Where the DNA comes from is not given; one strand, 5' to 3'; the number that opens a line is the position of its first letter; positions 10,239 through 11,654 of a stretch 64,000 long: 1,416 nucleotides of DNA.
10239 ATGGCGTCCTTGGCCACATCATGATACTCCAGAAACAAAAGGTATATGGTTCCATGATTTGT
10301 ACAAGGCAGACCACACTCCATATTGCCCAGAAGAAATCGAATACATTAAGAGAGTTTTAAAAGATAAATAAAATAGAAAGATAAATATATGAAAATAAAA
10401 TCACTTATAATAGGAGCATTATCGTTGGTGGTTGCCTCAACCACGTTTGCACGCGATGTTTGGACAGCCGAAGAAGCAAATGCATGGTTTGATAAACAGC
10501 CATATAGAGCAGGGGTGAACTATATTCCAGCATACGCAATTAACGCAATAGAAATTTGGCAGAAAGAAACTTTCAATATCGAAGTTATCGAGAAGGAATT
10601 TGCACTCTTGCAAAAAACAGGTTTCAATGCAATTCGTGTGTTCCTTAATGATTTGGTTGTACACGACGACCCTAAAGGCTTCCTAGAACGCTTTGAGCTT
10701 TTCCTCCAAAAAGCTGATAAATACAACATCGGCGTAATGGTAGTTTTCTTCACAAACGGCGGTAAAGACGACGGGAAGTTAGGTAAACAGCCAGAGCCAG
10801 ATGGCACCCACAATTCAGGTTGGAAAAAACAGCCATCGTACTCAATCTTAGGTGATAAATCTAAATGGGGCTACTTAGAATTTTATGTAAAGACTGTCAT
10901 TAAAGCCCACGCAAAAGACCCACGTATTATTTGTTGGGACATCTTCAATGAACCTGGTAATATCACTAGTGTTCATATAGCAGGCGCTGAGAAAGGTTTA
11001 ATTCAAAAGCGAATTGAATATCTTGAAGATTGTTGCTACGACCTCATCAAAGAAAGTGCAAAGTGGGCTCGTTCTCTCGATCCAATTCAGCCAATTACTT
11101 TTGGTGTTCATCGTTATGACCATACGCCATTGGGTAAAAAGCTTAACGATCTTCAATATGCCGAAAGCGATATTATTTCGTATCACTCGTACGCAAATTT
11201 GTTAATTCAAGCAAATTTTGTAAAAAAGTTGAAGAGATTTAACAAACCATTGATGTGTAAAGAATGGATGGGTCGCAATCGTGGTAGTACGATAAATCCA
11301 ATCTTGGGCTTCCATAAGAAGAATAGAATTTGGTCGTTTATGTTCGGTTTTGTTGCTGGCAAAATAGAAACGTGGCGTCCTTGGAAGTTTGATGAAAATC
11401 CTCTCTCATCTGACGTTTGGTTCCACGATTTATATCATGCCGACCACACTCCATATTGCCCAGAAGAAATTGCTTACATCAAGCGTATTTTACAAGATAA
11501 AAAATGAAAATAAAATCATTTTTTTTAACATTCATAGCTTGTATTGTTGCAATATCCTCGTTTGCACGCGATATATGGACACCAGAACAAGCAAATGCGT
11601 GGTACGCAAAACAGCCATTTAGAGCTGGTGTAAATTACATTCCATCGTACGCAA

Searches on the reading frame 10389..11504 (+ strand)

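Call 10: search_protein_families(library=pfam, proteins=[window:10389-11504:+], max_evalue=0.001)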
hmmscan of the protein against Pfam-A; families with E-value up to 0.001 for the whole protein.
window:10389-11504:+ (372 aa): 2 families
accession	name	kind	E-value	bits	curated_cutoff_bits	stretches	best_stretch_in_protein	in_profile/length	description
PF00150.24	Cellulase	-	3.9e-05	23.7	23.5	1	66-272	22-199/272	Cellulase (glycosyl hydrolase family 5)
PF02836.23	Glyco_hydro_2_C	-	7.4e-05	22.5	21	0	146-296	92-213/302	Glycosyl hydrolases family 2, TIM barrel domain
